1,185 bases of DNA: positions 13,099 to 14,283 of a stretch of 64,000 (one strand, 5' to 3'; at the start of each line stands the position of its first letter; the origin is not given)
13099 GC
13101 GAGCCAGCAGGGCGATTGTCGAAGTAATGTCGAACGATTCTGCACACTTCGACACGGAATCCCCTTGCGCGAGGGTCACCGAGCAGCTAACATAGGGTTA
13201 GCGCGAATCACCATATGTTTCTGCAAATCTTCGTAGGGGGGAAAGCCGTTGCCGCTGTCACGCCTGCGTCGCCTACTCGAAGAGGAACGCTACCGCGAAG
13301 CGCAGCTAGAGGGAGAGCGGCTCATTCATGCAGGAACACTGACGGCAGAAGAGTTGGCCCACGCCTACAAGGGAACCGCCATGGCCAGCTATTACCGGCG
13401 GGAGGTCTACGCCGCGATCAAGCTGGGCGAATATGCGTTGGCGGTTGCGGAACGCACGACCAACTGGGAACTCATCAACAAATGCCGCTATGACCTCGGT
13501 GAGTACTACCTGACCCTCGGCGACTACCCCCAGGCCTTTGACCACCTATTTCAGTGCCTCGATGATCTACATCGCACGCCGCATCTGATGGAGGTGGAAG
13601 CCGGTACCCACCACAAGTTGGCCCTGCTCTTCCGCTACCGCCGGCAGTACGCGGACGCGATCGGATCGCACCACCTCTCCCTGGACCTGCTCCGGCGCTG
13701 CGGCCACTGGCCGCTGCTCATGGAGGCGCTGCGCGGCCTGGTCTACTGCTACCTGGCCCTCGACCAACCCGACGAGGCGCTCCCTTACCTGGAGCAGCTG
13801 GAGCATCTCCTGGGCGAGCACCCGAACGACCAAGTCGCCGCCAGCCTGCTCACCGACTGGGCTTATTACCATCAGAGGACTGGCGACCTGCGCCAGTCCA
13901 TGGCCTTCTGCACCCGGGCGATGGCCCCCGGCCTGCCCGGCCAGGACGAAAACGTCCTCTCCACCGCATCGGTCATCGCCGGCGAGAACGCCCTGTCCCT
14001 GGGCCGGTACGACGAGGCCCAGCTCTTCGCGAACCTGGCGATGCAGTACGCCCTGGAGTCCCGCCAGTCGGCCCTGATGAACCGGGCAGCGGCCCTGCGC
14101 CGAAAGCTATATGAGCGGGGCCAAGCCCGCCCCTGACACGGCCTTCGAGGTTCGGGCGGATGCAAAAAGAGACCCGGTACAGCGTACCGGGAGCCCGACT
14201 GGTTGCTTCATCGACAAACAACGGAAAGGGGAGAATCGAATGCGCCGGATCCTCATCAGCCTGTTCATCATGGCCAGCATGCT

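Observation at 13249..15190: Candidate peptide quorum-sensing cassette: TPR protein, 33-aa secreted pre-peptide, convergent XRE regulator with palindromic operator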

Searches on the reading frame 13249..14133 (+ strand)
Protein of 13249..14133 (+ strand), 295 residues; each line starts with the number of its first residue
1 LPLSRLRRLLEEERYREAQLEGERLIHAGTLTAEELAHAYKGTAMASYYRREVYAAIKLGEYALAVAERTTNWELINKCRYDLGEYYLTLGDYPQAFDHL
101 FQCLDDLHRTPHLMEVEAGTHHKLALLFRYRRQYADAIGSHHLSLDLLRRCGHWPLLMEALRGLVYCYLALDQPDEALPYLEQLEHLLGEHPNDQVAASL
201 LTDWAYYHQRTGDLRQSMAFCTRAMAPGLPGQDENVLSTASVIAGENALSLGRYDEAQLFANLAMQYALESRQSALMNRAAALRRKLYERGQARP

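Call 3: search_protein_families(library=pfam, proteins=[window:13249-14133:+], max_evalue=1)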
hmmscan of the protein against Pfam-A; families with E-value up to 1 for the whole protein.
window:13249-14133:+ (295 aa): 10 families
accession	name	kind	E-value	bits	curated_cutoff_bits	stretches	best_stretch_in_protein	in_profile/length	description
PF13424.12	TPR_12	-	3.5e-13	50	30.1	3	118-183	3-70/77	Tetratricopeptide repeat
PF13176.12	TPR_7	-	0.00016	21.9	27.9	1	120-150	1-31/36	Tetratricopeptide repeat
PF13181.12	TPR_8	-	0.00032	21.1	25.7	0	165-183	8-26/34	Tetratricopeptide repeat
PF07721.20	TPR_4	-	0.0011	19.8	27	0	79-96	3-20/26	Tetratricopeptide repeat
PF00515.34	TPR_1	-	0.0016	18.6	27.8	1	79-104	3-28/34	Tetratricopeptide repeat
PF10602.15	RPN7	-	0.0017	18.5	29.6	1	74-115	33-74/174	26S proteasome subunit RPN7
PF13428.12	TPR_14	-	0.0054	17.7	23.5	1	159-188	2-31/44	Tetratricopeptide repeat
PF12895.13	ANAPC3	-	0.023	15.4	27.2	0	14-102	4-81/82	Anaphase-promoting complex, cyclosome, subunit 3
PF14559.12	TPR_19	-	0.043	14.6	25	2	159-201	26-65/68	Tetratricopeptide repeat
PF07719.23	TPR_2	-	0.5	11.1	27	0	81-99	5-23/34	Tetratricopeptide repeat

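Call 4: search_protein_families(library=ncbifam, proteins=[window:13249-14133:+], max_evalue=1)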
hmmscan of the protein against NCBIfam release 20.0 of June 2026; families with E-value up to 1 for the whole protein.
window:13249-14133:+ (295 aa): 5 families
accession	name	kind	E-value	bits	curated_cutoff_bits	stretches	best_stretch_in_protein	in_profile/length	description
NF052415.1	T3SS_chap_SctY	equivalog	0.013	16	70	1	159-260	7-99/106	type III secretion apparatus assembly chaperone SctY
NF047558.1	TPR_END_plus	domain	0.024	14.6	32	0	167-183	8-24/56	TPR end-of-group domain-containing protein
NF053520.1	HK_Porph_FimS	equivalog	0.055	11.7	600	1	61-100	228-267/618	sensor histidine kinase FimS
NF047507.1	TPR_BatC_Lepto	exception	0.11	11.9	175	1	47-105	68-124/214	TPR repeat-containing protein BatC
NF058541.1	SusR_regulator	equivalog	0.19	10.8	480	1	46-101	51-106/515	SusR family glycan utilization regulator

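Call 5: find_homologous_proteins(query=window:13249-14133:+, max_evalue=0.001)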
Query window:13249-14133:+ (295 aa): 20 proteins with E <= 0.001 among 8000 candidates.
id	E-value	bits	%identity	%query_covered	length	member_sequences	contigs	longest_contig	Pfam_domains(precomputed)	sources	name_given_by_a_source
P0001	1.8e-179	613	92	100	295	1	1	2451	PF10602.16,PF13424.13,PF13176.13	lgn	-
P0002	4.1e-179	612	92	100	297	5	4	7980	PF10602.16,PF13424.13,PF13176.13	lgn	-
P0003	1.1e-174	598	90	94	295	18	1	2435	PF00515.35,PF13424.13,PF13176.13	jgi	-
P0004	3.5e-169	580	88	100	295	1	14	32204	PF07721.21,PF13424.13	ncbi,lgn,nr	nr:MAG: hypothetical protein DIU55_03135 [Bacillota bacterium]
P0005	7.8e-169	578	88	95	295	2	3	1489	PF07721.21,PF13424.13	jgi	-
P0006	9.0e-133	460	70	99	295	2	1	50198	PF13424.13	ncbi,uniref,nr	ncbi:tetratricopeptide (TPR) repeat protein [Symbiobacterium terraclitae]|uniref:Tetratricopeptide (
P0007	8.2e-132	457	71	99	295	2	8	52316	PF17874.8,PF13424.13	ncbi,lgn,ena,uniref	ncbi:MAG: hypothetical protein AB2385_09455 [Symbiobacterium sp.]|uniref:hypothetical protein n=1 Ta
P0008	3.3e-125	435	65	95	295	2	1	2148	PF13424.13,PF13176.13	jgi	-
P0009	3.4e-125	435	67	99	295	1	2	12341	PF13424.13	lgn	-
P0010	8.2e-109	382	61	99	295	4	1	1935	PF13424.13,PF28559.1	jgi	-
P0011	4.2e-107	376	60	99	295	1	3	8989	PF13424.13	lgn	-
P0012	1.3e-91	325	53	99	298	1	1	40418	PF13424.13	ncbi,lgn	ncbi:MAG: tetratricopeptide repeat protein [Bacillota bacterium]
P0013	8.0e-89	316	53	99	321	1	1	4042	PF13424.13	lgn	-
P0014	4.9e-88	313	51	100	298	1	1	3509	PF13424.13,PF13428.13,PF13181.13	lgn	-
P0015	1.6e-81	292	48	98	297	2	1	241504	PF17874.8,PF00515.35,PF13424.13,PF13428.13,PF13181.13,PF07719.24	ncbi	-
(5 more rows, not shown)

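Call 7: find_related_loci(query=A1, collection=genome_contigs, flank=6000)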
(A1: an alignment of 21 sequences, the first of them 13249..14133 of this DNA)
Query A1 (295 aa) in genome_contigs; peptide patterns used: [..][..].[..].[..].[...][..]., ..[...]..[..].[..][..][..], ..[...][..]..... (x = any residue, [..] = any of these).
168 stretches matched a pattern; 5 encode a relative of the query (tblastn E <= 1e-3); 5 distinct loci.
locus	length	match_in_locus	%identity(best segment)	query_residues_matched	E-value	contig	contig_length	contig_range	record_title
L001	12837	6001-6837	70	13-291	4e-130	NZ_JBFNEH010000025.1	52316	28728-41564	MAG: Symbiobacterium sp. isolate AA23 NODE_380_length_52316_cov_5.197490, whole genome shotgun sequence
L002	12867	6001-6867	50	1-289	3e-95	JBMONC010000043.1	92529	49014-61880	MAG: Bacillota bacterium isolate Betzabe_MAG066 MAG066_43, whole genome shotgun sequence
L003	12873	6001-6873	53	1-291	3e-92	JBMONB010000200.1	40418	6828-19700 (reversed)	MAG: Bacillota bacterium isolate Betzabe_MAG065 MAG065_200, whole genome shotgun sequence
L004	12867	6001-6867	52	1-289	8e-92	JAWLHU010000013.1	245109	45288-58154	MAG: Symbiobacteriaceae bacterium isolate 30dZY2.bin.8 NODE_118_length_245109_cov_37.503886, whole genome shotgun sequen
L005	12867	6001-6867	47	1-289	5e-88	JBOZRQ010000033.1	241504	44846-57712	MAG: Symbiobacteriaceae bacterium isolate Bin16 W5_k97_75429, whole genome shotgun sequence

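Call 12: find_related_loci(query=A1, collection=metagenome_contigs, flank=4000)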
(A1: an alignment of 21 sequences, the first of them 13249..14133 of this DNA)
Query A1 (295 aa) in metagenome_contigs; peptide patterns used: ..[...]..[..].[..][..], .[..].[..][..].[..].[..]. (x = any residue, [..] = any of these).
534 stretches matched a pattern; 10 encode a relative of the query (tblastn E <= 1e-3); 10 distinct loci.
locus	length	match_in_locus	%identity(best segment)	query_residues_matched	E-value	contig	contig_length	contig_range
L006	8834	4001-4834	91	18-295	4e-173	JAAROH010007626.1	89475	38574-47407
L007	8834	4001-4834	92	18-295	7e-172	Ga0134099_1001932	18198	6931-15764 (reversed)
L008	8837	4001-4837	88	17-295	4e-165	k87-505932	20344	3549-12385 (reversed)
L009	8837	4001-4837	70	13-291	5e-130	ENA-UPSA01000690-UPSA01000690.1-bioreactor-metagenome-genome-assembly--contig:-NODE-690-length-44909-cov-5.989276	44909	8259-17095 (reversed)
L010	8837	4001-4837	70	13-291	5e-130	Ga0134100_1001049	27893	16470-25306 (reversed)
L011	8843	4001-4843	64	11-291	5e-116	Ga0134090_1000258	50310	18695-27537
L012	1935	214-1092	61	1-293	3e-122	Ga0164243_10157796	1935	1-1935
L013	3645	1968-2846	50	1-293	9e-89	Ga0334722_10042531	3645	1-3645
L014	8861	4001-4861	50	3-289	4e-81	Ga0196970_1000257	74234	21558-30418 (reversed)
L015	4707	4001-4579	61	11-203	2e-70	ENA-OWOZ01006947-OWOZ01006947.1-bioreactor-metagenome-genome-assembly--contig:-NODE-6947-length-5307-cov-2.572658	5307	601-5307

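Call 24: search_solved_structures(query=A1, max_evalue=1)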
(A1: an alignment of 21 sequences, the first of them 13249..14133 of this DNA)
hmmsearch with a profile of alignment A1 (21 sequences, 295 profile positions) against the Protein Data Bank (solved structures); distinct sequences matched with E-value up to 1: 98 (the best 60 are shown).
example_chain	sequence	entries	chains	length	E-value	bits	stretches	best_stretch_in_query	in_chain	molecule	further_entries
9qhb_A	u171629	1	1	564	1.7e-15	60.4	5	47-158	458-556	Engineered tetratricopeptide repeat protein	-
8bu0_A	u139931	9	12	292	7.2e-12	48.5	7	79-155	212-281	Consensus tetratricopeptide repeat protein | Crystal structure of an 8-repeat consensus TPR superhelix with Zinc. | Monomer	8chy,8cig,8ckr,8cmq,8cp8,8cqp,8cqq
7obi_A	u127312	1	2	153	8.8e-11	44.9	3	82-152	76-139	CTPR-rv4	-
9qhc_A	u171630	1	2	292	2.3e-09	40.3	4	79-151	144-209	Engineered tetratricopeptide repeat protein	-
2wqh_A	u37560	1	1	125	1.2e-07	34.6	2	79-158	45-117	CTPR3Y3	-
5a7d_B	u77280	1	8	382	2.2e-07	33.7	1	47-193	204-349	PINS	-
4a1s_A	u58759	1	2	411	9.3e-07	31.7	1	47-183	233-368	PARTNER OF INSCUTEABLE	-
7ai4_A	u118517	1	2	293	1.3e-06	31.2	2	81-225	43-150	Isoform C of Kinesin light chain 1,Isoform C of Kinesin light chain 1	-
5a6c_A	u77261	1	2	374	1.4e-06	31.1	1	46-199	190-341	G-PROTEIN-SIGNALING MODULATOR 2, AFADIN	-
6hc2_A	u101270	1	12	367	2e-06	30.6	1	45-180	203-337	G-protein-signaling modulator 2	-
5oj8_A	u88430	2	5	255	2.2e-06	30.4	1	80-224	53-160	Kinesin light chain 1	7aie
3sf4_A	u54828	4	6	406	2.5e-06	30.3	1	46-183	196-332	G-protein-signaling modulator 2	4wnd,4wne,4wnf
4wng_A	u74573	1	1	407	2.5e-06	30.3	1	46-183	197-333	G-protein-signaling modulator 2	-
3ro2_A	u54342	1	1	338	3.2e-06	29.9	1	46-177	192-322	G-protein-signaling modulator 2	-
4g2v_A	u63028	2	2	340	3.3e-06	29.9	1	46-177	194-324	G-protein-signaling modulator 2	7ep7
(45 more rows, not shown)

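Call 34: predict_structure(alignment_id=A1)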
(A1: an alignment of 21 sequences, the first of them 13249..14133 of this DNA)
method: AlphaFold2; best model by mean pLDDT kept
length: 295 residues; sequences in the alignment: 21
mean_pLDDT: 95.0   pTM: 0.87
mean pLDDT of the five models: 95.0, 94.6, 94.3, 93.9, 93.7
residues with pLDDT >= 90: 274; 70-90: 16; 50-70: 5; < 50: 0
segments of 3 or more residues with pLDDT < 50: none
pLDDT, mean of each block of 10 residues (from residue 1): 90 97 95 96 97 96 97 97 96 96 97 96 96 97 97 95 97 97 97 96 98 98 96 95 97 94 95 85 90 63
secondary structure, 60 per line:
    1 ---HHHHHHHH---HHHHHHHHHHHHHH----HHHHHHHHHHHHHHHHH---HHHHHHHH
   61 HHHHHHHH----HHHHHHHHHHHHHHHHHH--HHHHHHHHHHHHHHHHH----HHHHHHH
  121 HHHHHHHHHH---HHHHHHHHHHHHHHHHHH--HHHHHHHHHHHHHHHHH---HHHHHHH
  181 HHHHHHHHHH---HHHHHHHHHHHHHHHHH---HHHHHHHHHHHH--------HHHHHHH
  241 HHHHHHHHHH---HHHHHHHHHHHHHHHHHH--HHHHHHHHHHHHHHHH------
elements in order: H4-11 H15-28 H33-49 H53-68 H73-90 H93-109 H114-130 H134-151 H154-170 H174-190 H194-210 H214-225 H234-250 H254-271 H274-289

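Call 39: fold_search(model_id=the predicted structure, library=pdb)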
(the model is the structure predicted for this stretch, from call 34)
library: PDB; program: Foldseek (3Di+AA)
matches with E <= 10: 1658; with E <= 0.001: 280
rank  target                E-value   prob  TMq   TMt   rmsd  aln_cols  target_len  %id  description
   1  3sf4_A                2.4e-08  1.00  0.53  0.46   7.9       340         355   15  Crystal structure of the complex between the conserved cell polarity proteins Inscuteable and LGN (released 2011-11-23)
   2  3sf4_C                2.9e-08  1.00  0.73  0.63   5.8       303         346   17  Crystal structure of the complex between the conserved cell polarity proteins Inscuteable and LGN (released 2011-11-23)
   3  3ro2_A                3.8e-08  1.00  0.75  0.69   5.0       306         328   17  Structures of the LGN/NuMA complex (released 2012-03-07)
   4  4a1s_B                3.8e-08  1.00  0.68  0.60   6.0       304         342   15  Crystallographic structure of the Pins:Insc complex (released 2012-03-28)
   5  6hc2_E                4.5e-08  1.00  0.58  0.49   6.9       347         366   15  Crystal structure of NuMA/LGN hetero-hexamers (released 2019-05-29)
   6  4wne_A                4.7e-08  1.00  0.73  0.67   5.3       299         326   16  Crystal structure of the TPR domain of LGN in complex with Frmpd4/Preso1 at 2.0 Angstrom resolution (released 2015-09-16)
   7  4wng_A                5.2e-08  1.00  0.61  0.56   5.7       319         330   16  Crystal structure of the TPR domain of LGN in complex with Frmpd4/Preso1 at 2.1 Angstrom resolution (released 2015-09-16)
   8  4wnd_A                6.1e-08  1.00  0.74  0.67   5.0       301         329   16  Crystal structure of the TPR domain of LGN in complex with Frmpd4/Preso1 at 1.5 Angstrom resolution (released 2015-09-16)
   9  5a7d_D                6.1e-08  1.00  0.69  0.60   6.3       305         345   16  Tetrameric assembly of LGN with Inscuteable (released 2016-08-03)
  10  4a1s_A                6.1e-08  1.00  0.69  0.60   5.9       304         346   15  Crystallographic structure of the Pins:Insc complex (released 2012-03-28)
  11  6hc2_S                6.4e-08  1.00  0.73  0.61   5.2       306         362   17  Crystal structure of NuMA/LGN hetero-hexamers (released 2019-05-29)
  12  3sf4_B                6.7e-08  1.00  0.71  0.61   5.9       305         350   17  Crystal structure of the complex between the conserved cell polarity proteins Inscuteable and LGN (released 2011-11-23)
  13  5a6c_A                7.0e-08  1.00  0.77  0.64   4.6       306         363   17  Concomitant binding of Afadin to LGN and F-actin directs planar spindle orientation (released 2015-12-30)
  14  4g2v_A                7.0e-08  1.00  0.74  0.69   5.2       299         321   17  Structure complex of LGN binding with FRMPD1 (released 2013-01-23)
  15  6hc2_A                7.6e-08  1.00  0.59  0.50   6.8       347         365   15  Crystal structure of NuMA/LGN hetero-hexamers (released 2019-05-29)
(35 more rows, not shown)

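Call 43: list_cluster_members(proteins=[window:13249-14133:+, window:14241-14338:+, window:14111-14338:+, window:14422-15099:-, window:14422-15132:-])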
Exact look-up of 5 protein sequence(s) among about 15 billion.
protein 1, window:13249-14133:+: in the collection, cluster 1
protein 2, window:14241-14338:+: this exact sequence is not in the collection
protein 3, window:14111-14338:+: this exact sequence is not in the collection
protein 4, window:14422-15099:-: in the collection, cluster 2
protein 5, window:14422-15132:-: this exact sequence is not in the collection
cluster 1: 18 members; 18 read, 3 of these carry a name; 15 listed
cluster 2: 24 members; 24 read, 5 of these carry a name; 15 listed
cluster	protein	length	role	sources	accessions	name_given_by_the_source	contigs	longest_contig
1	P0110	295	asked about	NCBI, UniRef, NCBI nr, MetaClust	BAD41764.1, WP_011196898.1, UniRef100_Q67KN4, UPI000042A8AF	tetratricopeptide repeat protein [Symbiobacterium thermophilum] | Tetratricopeptide repeat protein n=2 Tax=Symbiobacterium thermophilum TaxID=2734 ... | status=active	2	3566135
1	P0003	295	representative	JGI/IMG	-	-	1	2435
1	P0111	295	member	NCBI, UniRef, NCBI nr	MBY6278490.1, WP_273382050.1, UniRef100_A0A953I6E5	tetratricopeptide repeat protein [Symbiobacterium thermophilum] | Tetratricopeptide repeat protein n=1 Tax=Symbiobacterium thermophilum TaxID=2734 ...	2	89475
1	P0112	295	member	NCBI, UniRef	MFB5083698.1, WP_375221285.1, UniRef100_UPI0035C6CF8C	tetratricopeptide repeat protein [Symbiobacterium thermophilum] | tetratricopeptide repeat protein n=1 Tax=Symbiobacterium thermophilum TaxID=2734 ...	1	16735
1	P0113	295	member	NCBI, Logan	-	-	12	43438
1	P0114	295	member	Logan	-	-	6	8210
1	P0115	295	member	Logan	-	-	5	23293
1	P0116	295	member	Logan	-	-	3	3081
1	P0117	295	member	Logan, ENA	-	-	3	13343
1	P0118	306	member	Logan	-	-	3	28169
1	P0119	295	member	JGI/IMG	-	-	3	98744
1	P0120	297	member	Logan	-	-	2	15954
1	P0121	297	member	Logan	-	-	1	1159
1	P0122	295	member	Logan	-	-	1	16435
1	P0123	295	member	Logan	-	-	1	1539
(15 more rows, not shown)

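Call 60: find_homologous_proteins(query=A1, max_evalue=0.001)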
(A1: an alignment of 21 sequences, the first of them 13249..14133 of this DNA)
Query A1 (21 sequences) (295 aa, profile of the alignment): 36 proteins with E <= 0.001 among 8000 candidates.
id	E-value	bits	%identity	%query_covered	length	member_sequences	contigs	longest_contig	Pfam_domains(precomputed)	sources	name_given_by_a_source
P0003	2.3e-152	525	90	94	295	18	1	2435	PF00515.35,PF13424.13,PF13176.13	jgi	-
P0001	6.2e-151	520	92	100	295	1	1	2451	PF10602.16,PF13424.13,PF13176.13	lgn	-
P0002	1.1e-150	519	92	100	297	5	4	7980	PF10602.16,PF13424.13,PF13176.13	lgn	-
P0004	3.0e-150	518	88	100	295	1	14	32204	PF07721.21,PF13424.13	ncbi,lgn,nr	nr:MAG: hypothetical protein DIU55_03135 [Bacillota bacterium]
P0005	5.2e-150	517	88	95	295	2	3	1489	PF07721.21,PF13424.13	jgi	-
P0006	1.6e-149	515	70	99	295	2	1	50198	PF13424.13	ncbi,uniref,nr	ncbi:tetratricopeptide (TPR) repeat protein [Symbiobacterium terraclitae]|uniref:Tetratricopeptide (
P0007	2.4e-146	505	71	99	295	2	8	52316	PF17874.8,PF13424.13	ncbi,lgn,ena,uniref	ncbi:MAG: hypothetical protein AB2385_09455 [Symbiobacterium sp.]|uniref:hypothetical protein n=1 Ta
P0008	2.4e-146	505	65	95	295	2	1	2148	PF13424.13,PF13176.13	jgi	-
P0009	7.1e-146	503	67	99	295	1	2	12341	PF13424.13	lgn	-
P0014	3.9e-145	501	51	100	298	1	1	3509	PF13424.13,PF13428.13,PF13181.13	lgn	-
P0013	1.9e-144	499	53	99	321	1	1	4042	PF13424.13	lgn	-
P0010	1.6e-142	492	61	99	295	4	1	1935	PF13424.13,PF28559.1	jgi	-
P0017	1.7e-142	492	46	99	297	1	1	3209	PF17874.8,PF13424.13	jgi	-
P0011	1.7e-141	489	60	99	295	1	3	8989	PF13424.13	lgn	-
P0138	4.3e-141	488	51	98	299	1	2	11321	PF13424.13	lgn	-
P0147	7.4e-115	401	43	100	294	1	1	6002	PF00515.35,PF13424.13,PF13176.13,PF13432.13,PF07719.24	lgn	-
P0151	2.9e-113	396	43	98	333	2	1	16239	PF00515.35,PF13424.13,PF13176.13,PF07719.24,PF13374.13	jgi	jgi:tetratricopeptide (TPR) repeat protein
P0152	2.0e-110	387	45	98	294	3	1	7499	PF13424.13,PF13432.13,PF13374.13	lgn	-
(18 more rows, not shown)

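Call 61: find_encoding_contigs(protein=P0151, flank=2500, max_places=1)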
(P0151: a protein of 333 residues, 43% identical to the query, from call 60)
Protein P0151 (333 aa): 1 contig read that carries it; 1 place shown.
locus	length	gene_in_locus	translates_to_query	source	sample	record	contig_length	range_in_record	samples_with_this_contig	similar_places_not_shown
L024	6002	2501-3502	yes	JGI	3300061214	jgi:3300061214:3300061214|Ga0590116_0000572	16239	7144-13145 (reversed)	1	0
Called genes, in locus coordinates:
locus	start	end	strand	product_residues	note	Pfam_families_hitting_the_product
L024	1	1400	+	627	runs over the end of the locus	PF00890:FAD_binding_2 (faint), PF00732:GMC_oxred_N, PF05199:GMC_oxred_C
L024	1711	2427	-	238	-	PF00702:Hydrolase, PF13419:HAD_2, PF13242:Hydrolase_like (weak)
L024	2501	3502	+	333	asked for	PF07719:TPR_2 (faint), PF00515:TPR_1 (faint), PF13176:TPR_7 (faint), PF13374:TPR_10 (faint), PF13424:TPR_12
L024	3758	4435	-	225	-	PF12844:HTH_19 (weak), PF13560:HTH_31 (weak), PF01381:HTH_3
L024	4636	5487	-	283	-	PF01063:Aminotran_4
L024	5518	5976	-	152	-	PF03885:DUF327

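Call 62: find_encoding_contigs(protein=P0152, flank=2500, max_places=1)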
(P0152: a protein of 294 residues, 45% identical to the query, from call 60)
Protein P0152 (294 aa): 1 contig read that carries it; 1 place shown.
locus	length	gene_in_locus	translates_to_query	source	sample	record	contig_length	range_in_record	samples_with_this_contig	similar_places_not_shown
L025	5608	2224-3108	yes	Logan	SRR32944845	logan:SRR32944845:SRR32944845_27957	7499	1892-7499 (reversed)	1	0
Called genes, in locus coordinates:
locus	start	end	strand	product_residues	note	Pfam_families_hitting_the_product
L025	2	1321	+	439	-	?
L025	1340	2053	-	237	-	PF00702:Hydrolase, PF13419:HAD_2 (weak), PF13242:Hydrolase_like (weak)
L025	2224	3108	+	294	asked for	PF13432:TPR_16 (faint), PF13374:TPR_10 (faint), PF13424:TPR_12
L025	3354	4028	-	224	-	PF12844:HTH_19 (weak), PF13560:HTH_31 (faint), PF01381:HTH_3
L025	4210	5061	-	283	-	PF01063:Aminotran_4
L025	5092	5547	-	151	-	PF03885:DUF327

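Call 63: find_encoding_contigs(protein=P0147, flank=2500, max_places=1)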
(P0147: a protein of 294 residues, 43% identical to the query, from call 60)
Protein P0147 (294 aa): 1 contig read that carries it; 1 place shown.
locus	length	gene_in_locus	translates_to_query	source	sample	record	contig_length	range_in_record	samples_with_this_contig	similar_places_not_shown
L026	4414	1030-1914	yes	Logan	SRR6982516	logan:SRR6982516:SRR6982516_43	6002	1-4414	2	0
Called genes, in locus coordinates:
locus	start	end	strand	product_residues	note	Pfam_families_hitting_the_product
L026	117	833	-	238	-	PF00702:Hydrolase, PF12710:HAD (faint), PF13419:HAD_2, PF13242:Hydrolase_like (weak)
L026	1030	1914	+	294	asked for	PF07719:TPR_2 (faint), PF13432:TPR_16 (faint), PF00515:TPR_1 (faint), PF13176:TPR_7 (faint), PF13424:TPR_12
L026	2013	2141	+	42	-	-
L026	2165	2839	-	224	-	PF12844:HTH_19 (weak), PF13560:HTH_31 (weak), PF01381:HTH_3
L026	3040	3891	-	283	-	PF01063:Aminotran_4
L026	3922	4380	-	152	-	PF03885:DUF327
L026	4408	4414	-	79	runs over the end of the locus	PF00578:AhpC-TSA, PF08534:Redoxin (weak)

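Call 82: search_protein_representatives(alignment_id=A1)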
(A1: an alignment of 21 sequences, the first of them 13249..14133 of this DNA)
Query: 21 sequences, 295 profile positions. Proteins with E-value up to 0.001 (for the whole library): 37632; up to 1e-10: 4306; up to 1e-30: 74. The best 150 are listed.
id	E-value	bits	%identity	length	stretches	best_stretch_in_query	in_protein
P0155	1.6e-118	411.8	-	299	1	1-293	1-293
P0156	4.5e-94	331.5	-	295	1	1-292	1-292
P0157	4.3e-78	279.0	-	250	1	45-290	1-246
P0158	1.4e-75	270.8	-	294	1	1-292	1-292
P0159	2.5e-70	253.5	-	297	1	1-290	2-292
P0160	1.6e-64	234.5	-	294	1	3-291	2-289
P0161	1.4e-63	231.4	-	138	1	158-293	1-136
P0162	6.2e-60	219.4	-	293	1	2-288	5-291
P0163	3.0e-59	217.2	-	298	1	1-291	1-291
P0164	4.3e-58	213.4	-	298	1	1-291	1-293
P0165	3.6e-55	203.8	-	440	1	3-289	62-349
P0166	8.3e-55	202.6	-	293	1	1-289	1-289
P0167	1.9e-54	201.4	-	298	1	2-288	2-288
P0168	2.3e-53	197.8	-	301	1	1-291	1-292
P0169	8.1e-52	192.8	-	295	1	1-289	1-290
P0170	1.3e-50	188.8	-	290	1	1-288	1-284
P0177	8.0e-45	169.8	-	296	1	1-287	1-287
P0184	1.4e-40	155.9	-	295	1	1-292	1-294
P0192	7.4e-36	140.4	-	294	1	1-286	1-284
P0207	5.7e-33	130.9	-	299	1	3-288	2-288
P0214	6.6e-32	127.4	-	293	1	2-292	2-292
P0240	4.5e-30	121.4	-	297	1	3-288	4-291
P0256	8.5e-29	117.2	-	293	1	1-286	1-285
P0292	1.5e-26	109.9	-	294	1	9-288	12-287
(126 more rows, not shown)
